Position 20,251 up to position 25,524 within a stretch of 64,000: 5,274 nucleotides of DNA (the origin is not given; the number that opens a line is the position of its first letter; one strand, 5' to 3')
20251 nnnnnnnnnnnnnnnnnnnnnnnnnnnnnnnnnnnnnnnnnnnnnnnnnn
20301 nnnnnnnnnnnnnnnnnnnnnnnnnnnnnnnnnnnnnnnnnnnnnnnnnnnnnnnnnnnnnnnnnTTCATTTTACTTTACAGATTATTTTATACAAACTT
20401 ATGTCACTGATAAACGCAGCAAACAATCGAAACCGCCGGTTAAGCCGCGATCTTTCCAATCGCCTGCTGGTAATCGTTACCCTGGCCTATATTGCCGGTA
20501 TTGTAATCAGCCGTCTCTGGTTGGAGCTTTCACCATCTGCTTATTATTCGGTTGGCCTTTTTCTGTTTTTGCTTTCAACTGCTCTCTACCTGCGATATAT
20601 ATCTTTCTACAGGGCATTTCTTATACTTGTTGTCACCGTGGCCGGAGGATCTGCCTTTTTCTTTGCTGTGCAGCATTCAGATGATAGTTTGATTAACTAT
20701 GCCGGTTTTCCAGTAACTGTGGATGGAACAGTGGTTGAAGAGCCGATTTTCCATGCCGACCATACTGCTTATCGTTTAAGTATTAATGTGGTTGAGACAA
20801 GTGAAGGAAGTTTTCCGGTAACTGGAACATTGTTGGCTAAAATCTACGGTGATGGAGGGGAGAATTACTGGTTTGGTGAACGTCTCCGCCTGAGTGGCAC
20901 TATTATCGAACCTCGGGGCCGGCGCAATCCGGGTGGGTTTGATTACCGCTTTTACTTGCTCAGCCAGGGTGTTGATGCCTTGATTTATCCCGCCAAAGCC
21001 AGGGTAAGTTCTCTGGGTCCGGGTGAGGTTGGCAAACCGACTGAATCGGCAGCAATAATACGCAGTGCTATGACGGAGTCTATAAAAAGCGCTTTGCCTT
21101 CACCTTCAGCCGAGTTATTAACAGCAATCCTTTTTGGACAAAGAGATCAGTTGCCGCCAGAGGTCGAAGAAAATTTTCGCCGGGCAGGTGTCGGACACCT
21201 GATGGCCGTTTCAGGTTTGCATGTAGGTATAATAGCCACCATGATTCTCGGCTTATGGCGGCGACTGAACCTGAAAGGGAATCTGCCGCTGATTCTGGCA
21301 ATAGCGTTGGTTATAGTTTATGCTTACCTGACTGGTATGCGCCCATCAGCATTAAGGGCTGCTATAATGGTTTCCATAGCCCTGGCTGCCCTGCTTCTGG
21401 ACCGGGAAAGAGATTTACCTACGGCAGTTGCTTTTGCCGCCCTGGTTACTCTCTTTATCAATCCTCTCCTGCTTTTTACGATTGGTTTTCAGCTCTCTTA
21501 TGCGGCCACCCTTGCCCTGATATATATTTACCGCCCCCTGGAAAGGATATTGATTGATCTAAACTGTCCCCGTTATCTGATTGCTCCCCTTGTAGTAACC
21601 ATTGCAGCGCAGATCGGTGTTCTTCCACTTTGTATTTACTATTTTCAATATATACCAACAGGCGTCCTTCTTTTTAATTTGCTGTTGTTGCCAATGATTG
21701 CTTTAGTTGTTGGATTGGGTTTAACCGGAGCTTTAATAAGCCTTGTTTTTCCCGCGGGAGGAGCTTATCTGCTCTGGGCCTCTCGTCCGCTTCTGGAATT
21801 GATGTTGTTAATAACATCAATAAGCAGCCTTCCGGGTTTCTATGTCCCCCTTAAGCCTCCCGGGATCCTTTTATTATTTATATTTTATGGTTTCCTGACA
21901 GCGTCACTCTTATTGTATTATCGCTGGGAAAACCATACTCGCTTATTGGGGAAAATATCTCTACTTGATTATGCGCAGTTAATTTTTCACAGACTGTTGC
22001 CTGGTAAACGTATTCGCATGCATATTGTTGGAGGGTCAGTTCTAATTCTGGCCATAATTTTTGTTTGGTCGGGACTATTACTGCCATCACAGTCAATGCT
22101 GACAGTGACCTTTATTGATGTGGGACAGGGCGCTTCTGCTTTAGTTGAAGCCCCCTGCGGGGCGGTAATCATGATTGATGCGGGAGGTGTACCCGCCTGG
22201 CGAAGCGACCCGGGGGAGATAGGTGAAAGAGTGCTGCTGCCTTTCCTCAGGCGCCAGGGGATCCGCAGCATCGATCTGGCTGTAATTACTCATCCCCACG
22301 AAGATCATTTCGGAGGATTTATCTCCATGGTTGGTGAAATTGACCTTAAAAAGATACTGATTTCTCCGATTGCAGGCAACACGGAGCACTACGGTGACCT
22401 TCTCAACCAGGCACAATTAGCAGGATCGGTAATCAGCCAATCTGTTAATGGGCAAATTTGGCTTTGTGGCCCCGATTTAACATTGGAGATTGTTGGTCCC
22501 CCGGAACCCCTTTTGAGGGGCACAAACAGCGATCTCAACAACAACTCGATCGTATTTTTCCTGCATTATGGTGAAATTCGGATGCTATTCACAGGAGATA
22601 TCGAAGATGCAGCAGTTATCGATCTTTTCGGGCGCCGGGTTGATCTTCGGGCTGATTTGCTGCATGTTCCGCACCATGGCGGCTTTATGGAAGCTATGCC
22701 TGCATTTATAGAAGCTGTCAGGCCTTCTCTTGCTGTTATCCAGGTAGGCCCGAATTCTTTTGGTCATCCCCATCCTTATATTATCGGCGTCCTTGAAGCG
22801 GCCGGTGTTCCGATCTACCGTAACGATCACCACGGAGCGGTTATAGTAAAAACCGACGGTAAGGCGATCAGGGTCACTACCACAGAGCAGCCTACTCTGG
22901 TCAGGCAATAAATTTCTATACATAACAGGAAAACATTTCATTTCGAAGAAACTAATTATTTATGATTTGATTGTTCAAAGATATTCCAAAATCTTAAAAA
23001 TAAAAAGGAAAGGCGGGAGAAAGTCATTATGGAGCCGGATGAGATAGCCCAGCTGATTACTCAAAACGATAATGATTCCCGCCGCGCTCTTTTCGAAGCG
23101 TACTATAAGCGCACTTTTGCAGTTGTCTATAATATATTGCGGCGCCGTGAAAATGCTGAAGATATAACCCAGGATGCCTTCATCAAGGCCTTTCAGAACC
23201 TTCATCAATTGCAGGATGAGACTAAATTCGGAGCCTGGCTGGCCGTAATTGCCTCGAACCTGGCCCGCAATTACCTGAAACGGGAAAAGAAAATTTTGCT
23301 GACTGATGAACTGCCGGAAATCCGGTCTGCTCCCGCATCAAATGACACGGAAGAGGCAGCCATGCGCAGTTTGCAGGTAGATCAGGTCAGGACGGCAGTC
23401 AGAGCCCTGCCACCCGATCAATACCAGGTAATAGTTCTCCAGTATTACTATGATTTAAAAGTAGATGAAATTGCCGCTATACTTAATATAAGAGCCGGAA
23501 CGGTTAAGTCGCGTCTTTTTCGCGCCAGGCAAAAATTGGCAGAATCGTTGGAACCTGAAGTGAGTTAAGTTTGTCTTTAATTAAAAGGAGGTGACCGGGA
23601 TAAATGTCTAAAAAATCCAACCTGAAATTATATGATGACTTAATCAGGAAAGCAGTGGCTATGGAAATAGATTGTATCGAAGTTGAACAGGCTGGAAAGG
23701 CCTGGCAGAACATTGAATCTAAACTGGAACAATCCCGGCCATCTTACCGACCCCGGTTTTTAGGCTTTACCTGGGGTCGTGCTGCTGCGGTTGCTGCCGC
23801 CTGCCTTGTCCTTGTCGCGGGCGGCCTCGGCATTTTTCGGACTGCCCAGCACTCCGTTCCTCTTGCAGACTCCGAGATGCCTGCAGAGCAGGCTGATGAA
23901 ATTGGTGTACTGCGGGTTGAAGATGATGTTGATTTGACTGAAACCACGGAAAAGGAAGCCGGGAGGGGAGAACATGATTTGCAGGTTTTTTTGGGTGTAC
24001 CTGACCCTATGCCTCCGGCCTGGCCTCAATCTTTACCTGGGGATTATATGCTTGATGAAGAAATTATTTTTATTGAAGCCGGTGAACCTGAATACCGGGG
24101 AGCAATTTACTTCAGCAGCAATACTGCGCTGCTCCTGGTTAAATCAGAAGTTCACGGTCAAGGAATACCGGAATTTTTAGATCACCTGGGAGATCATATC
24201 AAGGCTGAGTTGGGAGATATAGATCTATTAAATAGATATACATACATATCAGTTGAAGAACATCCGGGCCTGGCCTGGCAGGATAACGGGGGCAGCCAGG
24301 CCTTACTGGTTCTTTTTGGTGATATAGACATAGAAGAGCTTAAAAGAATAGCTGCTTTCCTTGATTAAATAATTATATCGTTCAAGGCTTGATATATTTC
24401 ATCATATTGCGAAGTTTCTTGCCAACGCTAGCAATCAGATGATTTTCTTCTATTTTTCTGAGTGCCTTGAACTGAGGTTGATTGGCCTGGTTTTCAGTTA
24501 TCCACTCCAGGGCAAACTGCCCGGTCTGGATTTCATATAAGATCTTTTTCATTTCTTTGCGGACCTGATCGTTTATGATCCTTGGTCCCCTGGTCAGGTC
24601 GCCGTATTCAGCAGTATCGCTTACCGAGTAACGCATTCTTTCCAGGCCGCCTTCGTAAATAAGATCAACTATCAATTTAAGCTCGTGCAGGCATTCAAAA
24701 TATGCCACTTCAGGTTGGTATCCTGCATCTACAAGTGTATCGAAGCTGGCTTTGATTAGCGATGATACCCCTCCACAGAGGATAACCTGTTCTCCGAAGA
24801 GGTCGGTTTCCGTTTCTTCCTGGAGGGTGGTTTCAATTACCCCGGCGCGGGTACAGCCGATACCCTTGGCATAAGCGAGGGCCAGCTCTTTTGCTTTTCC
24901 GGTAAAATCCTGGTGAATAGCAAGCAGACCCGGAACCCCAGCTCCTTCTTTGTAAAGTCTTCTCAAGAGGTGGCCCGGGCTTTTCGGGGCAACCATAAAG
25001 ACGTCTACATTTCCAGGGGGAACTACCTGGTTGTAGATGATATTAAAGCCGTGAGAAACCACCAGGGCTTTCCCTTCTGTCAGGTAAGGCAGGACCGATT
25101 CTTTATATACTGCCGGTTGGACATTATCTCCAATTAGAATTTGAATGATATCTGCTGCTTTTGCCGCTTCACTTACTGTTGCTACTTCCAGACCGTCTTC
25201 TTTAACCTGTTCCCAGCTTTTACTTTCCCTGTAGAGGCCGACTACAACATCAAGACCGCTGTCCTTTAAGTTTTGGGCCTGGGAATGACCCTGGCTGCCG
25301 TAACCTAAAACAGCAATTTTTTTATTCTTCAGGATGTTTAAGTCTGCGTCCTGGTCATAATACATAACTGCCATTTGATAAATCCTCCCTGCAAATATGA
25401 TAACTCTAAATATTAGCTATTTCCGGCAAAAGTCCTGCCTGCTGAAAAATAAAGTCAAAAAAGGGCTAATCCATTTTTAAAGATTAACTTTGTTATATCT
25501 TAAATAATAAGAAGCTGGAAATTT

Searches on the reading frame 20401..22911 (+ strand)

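Call 54: search_protein_families(library=pfam, proteins=[window:20401-22911:+], max_evalue=1e-10)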
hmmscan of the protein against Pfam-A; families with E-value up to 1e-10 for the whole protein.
window:20401-22911:+ (836 aa): 3 families
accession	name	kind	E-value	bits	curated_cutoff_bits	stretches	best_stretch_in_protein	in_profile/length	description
PF03772.21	Competence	-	2.5e-59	201.3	23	1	243-506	1-267/270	Competence protein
PF13567.11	DUF4131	-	1.6e-24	86.9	31.6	1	45-201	4-163/165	Domain of unknown function (DUF4131)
PF00753.33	Lactamase_B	-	1e-14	55.4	22.7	1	573-780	2-192/196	Metallo-beta-lactamase superfamily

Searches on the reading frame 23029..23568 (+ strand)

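Call 54: search_protein_families(library=pfam, proteins=[window:23029-23568:+], max_evalue=1e-10)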
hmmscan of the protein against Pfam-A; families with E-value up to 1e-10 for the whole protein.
window:23029-23568:+ (179 aa): 3 families
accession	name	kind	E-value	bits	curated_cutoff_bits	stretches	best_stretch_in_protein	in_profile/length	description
PF08281.18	Sigma70_r4_2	-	1.1e-16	60.6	25.7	1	119-170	3-54/54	Sigma-70, region 4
PF04542.20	Sigma70_r2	-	9.6e-16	57.8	24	1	21-88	1-70/71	Sigma-70 region 2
PF04545.22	Sigma70_r4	-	8.1e-11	41.7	24.1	0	125-171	3-49/50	Sigma-70, region 4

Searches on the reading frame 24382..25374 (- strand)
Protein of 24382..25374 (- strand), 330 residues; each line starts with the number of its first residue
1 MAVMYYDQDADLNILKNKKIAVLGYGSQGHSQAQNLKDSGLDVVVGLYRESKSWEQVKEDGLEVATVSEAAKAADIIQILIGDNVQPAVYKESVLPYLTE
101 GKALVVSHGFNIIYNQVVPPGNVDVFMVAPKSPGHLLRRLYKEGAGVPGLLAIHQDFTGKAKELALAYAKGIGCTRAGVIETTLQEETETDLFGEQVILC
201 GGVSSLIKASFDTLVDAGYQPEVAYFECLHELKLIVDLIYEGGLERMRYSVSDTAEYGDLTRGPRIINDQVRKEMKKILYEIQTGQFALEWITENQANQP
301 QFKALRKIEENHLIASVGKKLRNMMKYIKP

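Call 54: search_protein_families(library=pfam, proteins=[window:24382-25374:-], max_evalue=1e-10)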
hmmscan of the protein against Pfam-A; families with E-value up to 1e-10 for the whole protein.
window:24382-25374:- (330 aa): 2 families
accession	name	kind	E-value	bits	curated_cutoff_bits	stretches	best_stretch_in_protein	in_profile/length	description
PF07991.19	KARI_N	-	5e-73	244.5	20.6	1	14-178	1-165/165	Acetohydroxy acid isomeroreductase, NADPH-binding domain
PF01450.25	KARI_C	-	8.4e-65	217.9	29.1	1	185-326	2-143/144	Ketol-acid reductoisomerase, C-terminal domain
